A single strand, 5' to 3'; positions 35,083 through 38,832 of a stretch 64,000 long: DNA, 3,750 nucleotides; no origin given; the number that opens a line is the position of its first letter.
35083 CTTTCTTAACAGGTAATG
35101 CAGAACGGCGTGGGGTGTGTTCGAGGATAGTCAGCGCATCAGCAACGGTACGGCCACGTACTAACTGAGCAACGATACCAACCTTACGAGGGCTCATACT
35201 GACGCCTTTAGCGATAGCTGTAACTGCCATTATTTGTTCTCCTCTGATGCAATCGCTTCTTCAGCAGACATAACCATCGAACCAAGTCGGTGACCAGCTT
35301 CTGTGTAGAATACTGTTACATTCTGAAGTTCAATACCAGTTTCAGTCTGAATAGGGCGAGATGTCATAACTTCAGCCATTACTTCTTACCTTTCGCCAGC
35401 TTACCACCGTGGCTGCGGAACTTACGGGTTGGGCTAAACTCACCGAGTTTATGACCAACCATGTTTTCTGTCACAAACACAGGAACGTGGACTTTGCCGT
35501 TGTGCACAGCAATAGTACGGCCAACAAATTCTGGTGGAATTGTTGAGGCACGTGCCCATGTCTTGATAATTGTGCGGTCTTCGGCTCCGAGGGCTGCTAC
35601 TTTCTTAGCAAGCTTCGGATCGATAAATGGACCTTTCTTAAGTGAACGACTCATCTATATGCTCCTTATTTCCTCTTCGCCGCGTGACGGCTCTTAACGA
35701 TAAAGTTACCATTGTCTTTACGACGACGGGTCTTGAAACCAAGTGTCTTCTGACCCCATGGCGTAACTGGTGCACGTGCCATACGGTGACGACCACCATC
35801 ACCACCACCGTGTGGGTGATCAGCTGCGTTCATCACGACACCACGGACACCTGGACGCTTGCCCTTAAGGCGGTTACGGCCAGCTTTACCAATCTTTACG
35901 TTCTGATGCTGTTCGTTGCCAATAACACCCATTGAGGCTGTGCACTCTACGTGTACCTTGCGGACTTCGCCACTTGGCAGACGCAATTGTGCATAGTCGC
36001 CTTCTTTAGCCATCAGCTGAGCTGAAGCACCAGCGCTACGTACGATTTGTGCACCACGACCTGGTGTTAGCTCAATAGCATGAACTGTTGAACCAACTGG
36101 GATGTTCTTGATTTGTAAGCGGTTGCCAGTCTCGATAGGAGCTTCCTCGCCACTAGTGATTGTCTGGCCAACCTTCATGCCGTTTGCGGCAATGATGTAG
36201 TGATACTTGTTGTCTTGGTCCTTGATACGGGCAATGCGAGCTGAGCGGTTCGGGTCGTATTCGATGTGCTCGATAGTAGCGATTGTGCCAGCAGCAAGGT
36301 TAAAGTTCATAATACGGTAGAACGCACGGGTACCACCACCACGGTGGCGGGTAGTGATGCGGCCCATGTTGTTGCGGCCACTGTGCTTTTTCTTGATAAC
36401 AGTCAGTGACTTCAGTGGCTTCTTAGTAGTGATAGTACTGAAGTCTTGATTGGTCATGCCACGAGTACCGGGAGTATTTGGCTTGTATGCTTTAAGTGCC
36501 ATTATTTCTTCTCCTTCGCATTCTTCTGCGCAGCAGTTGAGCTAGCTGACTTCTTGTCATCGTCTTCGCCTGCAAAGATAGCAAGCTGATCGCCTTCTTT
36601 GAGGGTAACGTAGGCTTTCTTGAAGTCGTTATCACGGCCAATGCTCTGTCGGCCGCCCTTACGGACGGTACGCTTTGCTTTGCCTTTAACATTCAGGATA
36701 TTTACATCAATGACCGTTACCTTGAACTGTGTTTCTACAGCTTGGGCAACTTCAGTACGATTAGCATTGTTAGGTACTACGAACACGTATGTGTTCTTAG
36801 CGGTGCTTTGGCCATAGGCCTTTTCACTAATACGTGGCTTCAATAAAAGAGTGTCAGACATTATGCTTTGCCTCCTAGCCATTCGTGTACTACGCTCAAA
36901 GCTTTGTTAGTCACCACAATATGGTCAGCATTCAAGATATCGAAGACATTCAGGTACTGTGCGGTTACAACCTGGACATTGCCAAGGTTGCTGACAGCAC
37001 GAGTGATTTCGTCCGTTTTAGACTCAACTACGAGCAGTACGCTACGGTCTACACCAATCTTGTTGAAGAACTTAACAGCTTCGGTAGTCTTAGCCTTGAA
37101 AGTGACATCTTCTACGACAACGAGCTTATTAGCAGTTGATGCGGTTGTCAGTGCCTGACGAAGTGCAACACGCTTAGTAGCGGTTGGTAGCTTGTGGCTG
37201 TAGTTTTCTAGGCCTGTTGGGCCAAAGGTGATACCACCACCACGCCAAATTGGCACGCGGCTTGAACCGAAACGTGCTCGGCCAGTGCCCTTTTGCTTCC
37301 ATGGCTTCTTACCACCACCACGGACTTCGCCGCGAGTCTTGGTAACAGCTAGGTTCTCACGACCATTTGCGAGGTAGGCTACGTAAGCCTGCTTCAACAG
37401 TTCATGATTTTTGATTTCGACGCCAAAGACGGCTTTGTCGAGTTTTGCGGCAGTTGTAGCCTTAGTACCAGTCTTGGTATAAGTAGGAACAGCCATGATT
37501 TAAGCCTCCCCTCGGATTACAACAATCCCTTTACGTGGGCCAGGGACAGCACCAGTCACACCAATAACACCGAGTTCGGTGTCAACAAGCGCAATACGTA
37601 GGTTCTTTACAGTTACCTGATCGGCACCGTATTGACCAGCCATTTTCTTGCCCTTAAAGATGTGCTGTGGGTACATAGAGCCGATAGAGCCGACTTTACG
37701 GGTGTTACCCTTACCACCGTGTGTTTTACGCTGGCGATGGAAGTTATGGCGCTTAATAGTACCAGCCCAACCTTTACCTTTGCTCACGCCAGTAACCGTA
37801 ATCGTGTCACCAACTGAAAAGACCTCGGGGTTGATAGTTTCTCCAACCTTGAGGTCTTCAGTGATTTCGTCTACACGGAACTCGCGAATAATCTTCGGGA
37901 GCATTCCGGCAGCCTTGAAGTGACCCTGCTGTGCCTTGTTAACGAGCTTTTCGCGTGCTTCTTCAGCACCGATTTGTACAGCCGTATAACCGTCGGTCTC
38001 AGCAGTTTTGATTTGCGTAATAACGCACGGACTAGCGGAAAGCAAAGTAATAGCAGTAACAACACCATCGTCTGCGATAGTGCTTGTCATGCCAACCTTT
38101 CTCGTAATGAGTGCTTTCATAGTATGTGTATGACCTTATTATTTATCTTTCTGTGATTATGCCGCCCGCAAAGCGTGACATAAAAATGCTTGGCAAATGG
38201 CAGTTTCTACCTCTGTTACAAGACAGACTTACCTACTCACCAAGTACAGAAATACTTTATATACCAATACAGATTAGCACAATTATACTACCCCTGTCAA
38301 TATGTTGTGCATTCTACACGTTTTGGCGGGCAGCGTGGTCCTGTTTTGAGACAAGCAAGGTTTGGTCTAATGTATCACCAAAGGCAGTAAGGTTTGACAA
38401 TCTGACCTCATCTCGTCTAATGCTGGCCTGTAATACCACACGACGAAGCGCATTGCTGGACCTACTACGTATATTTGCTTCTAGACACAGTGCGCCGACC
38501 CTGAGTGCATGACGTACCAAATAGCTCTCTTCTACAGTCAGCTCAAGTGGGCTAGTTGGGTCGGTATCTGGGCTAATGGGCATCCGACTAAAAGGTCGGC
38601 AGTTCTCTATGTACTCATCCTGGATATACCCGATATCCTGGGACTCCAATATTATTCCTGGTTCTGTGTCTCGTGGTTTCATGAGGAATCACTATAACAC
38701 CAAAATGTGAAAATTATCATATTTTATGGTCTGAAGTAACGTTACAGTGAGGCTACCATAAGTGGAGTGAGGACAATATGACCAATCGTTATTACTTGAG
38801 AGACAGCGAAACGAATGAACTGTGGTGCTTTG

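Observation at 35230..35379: Unannotated 49-codon ORF coupled by TAATG overlaps between rpsS and rplV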

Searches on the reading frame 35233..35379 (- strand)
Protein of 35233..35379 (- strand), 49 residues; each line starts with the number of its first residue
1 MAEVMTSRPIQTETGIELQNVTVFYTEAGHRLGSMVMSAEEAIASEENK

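Call 4: search_protein_families(library=pfam, proteins=[window:35233-35379:-], max_evalue=1)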
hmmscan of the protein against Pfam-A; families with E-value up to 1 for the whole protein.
window:35233-35379:- (49 aa): 0 families

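Call 7: find_homologous_proteins(query=window:35233-35379:-, max_evalue=10)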
Query seq(49 aa) (49 aa): 1 proteins with E <= 10 among 1 candidates.
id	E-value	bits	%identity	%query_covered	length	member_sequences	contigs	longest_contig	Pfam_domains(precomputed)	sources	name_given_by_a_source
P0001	9.5e-23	94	100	100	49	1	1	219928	-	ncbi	-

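Call 11: find_encoding_contigs(protein=P0001, flank=3000, max_places=6)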
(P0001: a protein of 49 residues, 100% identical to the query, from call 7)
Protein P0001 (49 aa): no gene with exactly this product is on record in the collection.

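Call 15: find_related_loci(query=window:35233-35379:-, collection=metagenome_contigs, flank=3000)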
Query seq(49 aa) (49 aa) in metagenome_contigs; peptide patterns used: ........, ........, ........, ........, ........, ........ (x = any residue, [..] = any of these).
273 stretches matched a pattern, but none encodes a relative of the query by tblastn (E <= 1e-3).

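Call 24: search_protein_representatives(protein=window:35233-35379:-)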
Query: 49 residues. Proteins with E-value up to 0.001 (for the whole library): 1; up to 1e-10: 0; up to 1e-30: 0. The best 1 are listed.
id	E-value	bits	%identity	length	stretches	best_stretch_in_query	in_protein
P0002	8.2e-08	47.2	55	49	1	1-49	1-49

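Call 26: find_homologous_proteins(query=P0002, max_evalue=10)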
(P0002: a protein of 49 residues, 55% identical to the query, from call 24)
Query P0002 (49 aa): 1 proteins with E <= 10 among 1 candidates.
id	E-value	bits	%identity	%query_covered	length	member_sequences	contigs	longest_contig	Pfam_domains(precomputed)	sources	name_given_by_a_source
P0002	5.5e-23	95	100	100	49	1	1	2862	-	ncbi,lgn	-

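Call 27: find_encoding_contigs(protein=P0002, flank=3000, max_places=6)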
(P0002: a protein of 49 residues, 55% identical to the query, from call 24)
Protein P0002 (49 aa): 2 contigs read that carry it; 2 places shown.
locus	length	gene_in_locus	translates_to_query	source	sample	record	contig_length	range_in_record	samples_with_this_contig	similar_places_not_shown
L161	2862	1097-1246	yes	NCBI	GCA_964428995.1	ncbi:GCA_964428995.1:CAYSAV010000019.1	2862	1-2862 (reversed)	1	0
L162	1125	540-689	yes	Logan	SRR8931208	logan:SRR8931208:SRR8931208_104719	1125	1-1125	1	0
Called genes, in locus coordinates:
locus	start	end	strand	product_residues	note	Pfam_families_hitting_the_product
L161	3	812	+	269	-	?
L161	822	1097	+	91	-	PF00203:Ribosomal_S19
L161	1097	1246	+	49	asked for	-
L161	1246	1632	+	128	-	PF00237:Ribosomal_L22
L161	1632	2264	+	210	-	PF07650:KH_2, PF00189:Ribosomal_S3_C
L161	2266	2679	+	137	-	PF00252:Ribosomal_L16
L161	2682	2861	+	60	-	?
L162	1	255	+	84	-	?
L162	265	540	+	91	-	PF00203:Ribosomal_S19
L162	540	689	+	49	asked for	-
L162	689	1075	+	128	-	PF00237:Ribosomal_L22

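Call 28: list_cluster_members(proteins=[P0001, P0002])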
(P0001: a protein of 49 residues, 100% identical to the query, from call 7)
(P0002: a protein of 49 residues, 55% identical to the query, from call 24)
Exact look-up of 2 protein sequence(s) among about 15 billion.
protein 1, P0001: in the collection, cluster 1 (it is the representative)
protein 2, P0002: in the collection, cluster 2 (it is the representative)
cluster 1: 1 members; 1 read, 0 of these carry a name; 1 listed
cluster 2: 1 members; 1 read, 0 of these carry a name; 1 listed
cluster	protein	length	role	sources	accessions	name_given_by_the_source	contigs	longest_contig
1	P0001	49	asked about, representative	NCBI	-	-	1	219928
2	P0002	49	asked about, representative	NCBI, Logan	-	-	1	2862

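Call 44: search_protein_families(library=ncbifam, proteins=[window:35233-35379:-], max_evalue=1)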
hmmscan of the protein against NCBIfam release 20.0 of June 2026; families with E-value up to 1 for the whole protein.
seq(49 aa): 0 families

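Call 50: predict_structure(alignment_id=A2)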
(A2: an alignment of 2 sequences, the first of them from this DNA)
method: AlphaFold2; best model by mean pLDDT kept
length: 49 residues; sequences in the alignment: 2
mean_pLDDT: 82.1   pTM: 0.52
mean pLDDT of the five models: 82.1, 80.9, 78.9, 63.4, 62.5
residues with pLDDT >= 90: 23; 70-90: 16; 50-70: 6; < 50: 4
segments of 3 or more residues with pLDDT < 50: 46-49
pLDDT, mean of each block of 10 residues (from residue 1): 90 87 95 87 48
secondary structure, 60 per line:
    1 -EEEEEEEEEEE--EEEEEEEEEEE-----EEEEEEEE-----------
elements in order: E2-12 E15-25 E31-38

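Call 55: fold_search(model_id=the predicted structure, library=pdb)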
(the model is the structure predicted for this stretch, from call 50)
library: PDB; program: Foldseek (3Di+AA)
matches with E <= 10: 618; with E <= 0.001: 0
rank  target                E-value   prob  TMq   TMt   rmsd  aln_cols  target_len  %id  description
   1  3nja_C                3.0e-01  0.63  0.39  0.23   4.1        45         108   13  The crystal structure of the PAS domain of a GGDEF family protein from Chromobacterium violaceum ATCC 12472. (released 2010-08-18)
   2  7av6                  4.0e-01  0.72  0.43  0.24   3.8        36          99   19  FAST in a domain-swapped dimer form (released 2021-06-09)
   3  8yun_J                4.5e-01  0.47  0.40  0.15  13.0        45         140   16  The crystal structure of HNBP001-HCP (released 2025-07-02)
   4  8yun_F                5.4e-01  0.47  0.41  0.15  13.0        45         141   16  The crystal structure of HNBP001-HCP (released 2025-07-02)
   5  3icy_A                5.8e-01  0.41  0.35  0.20   4.2        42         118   12  The crystal structure of sensory box histidine kinase/response regulator domain from Chlorobium tepidum TLS (released 2010-01-12)
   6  8a4e                  6.1e-01  0.54  0.39  0.22   4.0        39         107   13  Room temperature structure of AtPhot2LOV2 in a photostationary equilibrium (released 2023-03-29)
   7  5d0q_E                6.5e-01  0.92  0.52  0.32   3.5        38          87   16  BamACDE complex, outer membrane beta-barrel assembly machinery (BAM) complex (released 2016-03-09)
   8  9mgg_E                6.9e-01  0.94  0.56  0.34   3.5        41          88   12  beta-barrel assembly machine from Escherichia coli in a late state of substrate assembly (released 2025-12-17)
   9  8yun_G                6.9e-01  0.41  0.40  0.15  13.2        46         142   15  The crystal structure of HNBP001-HCP (released 2025-07-02)
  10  7qoo_O                7.8e-01  0.87  0.58  0.17   5.1        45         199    7  Structure of the human inner kinetochore CCAN complex (released 2022-06-08)
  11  8yun_E                7.8e-01  0.35  0.40  0.15  13.0        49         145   14  The crystal structure of HNBP001-HCP (released 2025-07-02)
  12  8a2w_A                7.8e-01  0.20  0.30  0.18   4.7        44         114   14  Room temperature structure of the ground state of AtPhot2LOV2 in space group P212121, as recovered 1620 seconds after  (released 2023-03-29)
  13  9iw3_A                8.3e-01  0.57  0.51  0.05   6.7        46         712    9  Cryo-EM structure of Lactobacillus casei DdmE bound with guide and target (released 2025-01-01)
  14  6gpu                  8.3e-01  0.54  0.46  0.25   4.0        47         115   11  Crystal structure of miniSOG at 1.17A resolution (released 2019-02-27)
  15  7qf3                  8.3e-01  0.51  0.45  0.25   4.0        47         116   11  Structure of the R57Q mutant of miniSOG expressed in E. coli in regular LB medium (released 2022-02-16)
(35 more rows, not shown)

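Call 66: search_solved_structures(query=A2, max_evalue=10)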
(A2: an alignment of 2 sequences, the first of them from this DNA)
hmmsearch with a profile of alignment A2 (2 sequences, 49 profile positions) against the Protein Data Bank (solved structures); distinct sequences matched with E-value up to 10: 11.
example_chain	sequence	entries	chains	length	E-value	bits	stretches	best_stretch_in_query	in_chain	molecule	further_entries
2yyo_A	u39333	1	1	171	0.077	16.1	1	17-38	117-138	SPRY domain-containing protein 3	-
3k9r_A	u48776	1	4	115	0.18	14.9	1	27-43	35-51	Alr3790 protein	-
2kl3_A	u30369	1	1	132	0.21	14.7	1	27-43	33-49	Alr3790 protein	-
3hix_A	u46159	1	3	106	0.22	14.7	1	27-43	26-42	Alr3790 protein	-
3ilm_A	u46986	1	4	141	0.23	14.6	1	27-43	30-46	Alr3790 protein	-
5uar_A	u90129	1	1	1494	1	12.5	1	16-31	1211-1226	Cystic fibrosis transmembrane conductance regulator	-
5w81_A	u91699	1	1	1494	1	12.5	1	16-31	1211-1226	Cystic fibrosis transmembrane conductance regulator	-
5jia_A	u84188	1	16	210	1.4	12.1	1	17-33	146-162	Ran-binding protein 10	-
5ji7_A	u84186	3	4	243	1.5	12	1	17-33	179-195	Ran-binding protein 9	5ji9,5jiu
1jw2_A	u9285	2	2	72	1.7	11.8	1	20-37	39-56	HEMOLYSIN EXPRESSION MODULATING PROTEIN Hha | Hemolysin expression-modulating protein Hha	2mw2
4icg_C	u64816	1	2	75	1.8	11.7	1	20-37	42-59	Hemolysin expression modulating protein (Involved in environmental regulation of virulence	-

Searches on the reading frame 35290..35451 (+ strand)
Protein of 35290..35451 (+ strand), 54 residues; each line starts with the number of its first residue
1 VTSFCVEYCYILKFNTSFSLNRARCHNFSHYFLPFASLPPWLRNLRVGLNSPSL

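Call 57: predict_structure(protein=window:35290-35451:+)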
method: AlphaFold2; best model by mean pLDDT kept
length: 54 residues; sequences in the alignment: 1
mean_pLDDT: 62.4   pTM: 0.31
mean pLDDT of the five models: 62.4, 60.7, 59.5, 54.0, 51.2
residues with pLDDT >= 90: 0; 70-90: 9; 50-70: 43; < 50: 2
segments of 3 or more residues with pLDDT < 50: none
pLDDT, mean of each block of 10 residues (from residue 1): 70 66 67 56 58 53
secondary structure, 60 per line:
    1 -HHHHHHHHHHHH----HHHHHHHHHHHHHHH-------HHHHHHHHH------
elements in order: H2-13 H18-32 H40-48

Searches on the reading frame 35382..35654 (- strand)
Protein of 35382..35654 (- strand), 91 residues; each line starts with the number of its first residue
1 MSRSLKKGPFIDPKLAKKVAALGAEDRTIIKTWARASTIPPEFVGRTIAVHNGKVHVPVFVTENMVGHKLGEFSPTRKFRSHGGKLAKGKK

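Call 4: search_protein_families(library=pfam, proteins=[window:35382-35654:-], max_evalue=1)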
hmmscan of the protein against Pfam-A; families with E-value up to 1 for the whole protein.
window:35382-35654:- (91 aa): 1 family
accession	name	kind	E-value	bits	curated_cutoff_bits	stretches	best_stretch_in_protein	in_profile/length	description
PF00203.26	Ribosomal_S19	-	8.9e-35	118.8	27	1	3-82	1-81/81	Ribosomal protein S19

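Call 39: find_encoding_contigs(protein=window:35382-35654:-, flank=1500, max_places=10)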
Protein window:35382-35654:- (91 aa): 23 contigs read that carry it; 10 places shown.
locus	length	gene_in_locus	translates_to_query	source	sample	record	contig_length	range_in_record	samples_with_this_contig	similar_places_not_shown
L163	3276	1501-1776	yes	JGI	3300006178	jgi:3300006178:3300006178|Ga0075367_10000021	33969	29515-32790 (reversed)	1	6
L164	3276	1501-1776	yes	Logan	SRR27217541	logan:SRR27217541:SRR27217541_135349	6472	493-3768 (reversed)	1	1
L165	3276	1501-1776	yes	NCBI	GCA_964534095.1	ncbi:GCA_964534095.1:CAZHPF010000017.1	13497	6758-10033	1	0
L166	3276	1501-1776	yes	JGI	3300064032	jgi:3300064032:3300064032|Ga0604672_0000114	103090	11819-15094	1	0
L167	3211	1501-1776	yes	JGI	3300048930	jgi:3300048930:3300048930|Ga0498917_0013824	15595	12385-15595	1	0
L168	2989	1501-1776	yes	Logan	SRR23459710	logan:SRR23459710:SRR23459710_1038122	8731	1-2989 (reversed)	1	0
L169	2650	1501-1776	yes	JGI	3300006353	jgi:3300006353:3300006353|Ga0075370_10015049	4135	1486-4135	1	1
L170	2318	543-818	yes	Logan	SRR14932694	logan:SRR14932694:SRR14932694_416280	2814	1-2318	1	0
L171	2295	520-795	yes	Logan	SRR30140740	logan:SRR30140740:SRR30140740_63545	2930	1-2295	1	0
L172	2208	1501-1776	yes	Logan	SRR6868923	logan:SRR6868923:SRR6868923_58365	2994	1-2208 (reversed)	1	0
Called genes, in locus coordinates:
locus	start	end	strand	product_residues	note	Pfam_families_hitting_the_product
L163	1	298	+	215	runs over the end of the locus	PF00573:Ribosomal_L4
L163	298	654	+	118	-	PF00276:Ribosomal_L23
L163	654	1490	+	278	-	PF00181:Ribosomal_L2_N, PF03947:Ribosomal_L2_C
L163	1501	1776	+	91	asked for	PF00203:Ribosomal_S19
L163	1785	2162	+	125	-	PF00237:Ribosomal_L22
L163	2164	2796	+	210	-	PF07650:KH_2, PF00189:Ribosomal_S3_C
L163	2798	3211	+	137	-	PF00252:Ribosomal_L16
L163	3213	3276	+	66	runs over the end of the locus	PF00831:Ribosomal_L29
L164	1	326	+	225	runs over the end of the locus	PF00573:Ribosomal_L4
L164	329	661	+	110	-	PF00276:Ribosomal_L23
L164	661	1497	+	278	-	PF00181:Ribosomal_L2_N, PF03947:Ribosomal_L2_C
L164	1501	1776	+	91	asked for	PF00203:Ribosomal_S19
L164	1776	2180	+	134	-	PF00237:Ribosomal_L22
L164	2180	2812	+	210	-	PF07650:KH_2, PF00189:Ribosomal_S3_C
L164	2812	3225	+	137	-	PF00252:Ribosomal_L16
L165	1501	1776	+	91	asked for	PF00203:Ribosomal_S19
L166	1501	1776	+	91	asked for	PF00203:Ribosomal_S19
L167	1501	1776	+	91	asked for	PF00203:Ribosomal_S19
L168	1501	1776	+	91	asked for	PF00203:Ribosomal_S19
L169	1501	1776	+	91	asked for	PF00203:Ribosomal_S19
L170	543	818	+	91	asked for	PF00203:Ribosomal_S19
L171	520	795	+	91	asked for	PF00203:Ribosomal_S19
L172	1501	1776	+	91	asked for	PF00203:Ribosomal_S19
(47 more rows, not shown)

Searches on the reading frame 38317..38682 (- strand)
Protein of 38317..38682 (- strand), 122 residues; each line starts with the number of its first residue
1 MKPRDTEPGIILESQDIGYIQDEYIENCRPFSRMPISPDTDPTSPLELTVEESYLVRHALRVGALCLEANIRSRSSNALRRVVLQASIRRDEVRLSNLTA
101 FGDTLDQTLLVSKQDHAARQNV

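Call 43: search_protein_families(library=pfam, proteins=[window:38317-38682:-], max_evalue=1)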
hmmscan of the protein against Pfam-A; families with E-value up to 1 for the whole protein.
window:38317-38682:- (122 aa): 0 families

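Call 44: search_protein_families(library=ncbifam, proteins=[window:38317-38682:-], max_evalue=1)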
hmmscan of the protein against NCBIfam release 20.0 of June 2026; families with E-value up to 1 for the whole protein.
window:38317-38682:- (122 aa): 1 family
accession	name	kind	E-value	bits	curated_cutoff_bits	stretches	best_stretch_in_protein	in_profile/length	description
NF040796.1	toxic_TimP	subfamily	0.049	13.9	45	1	63-80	14-32/40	small toxic inner membrane protein TimP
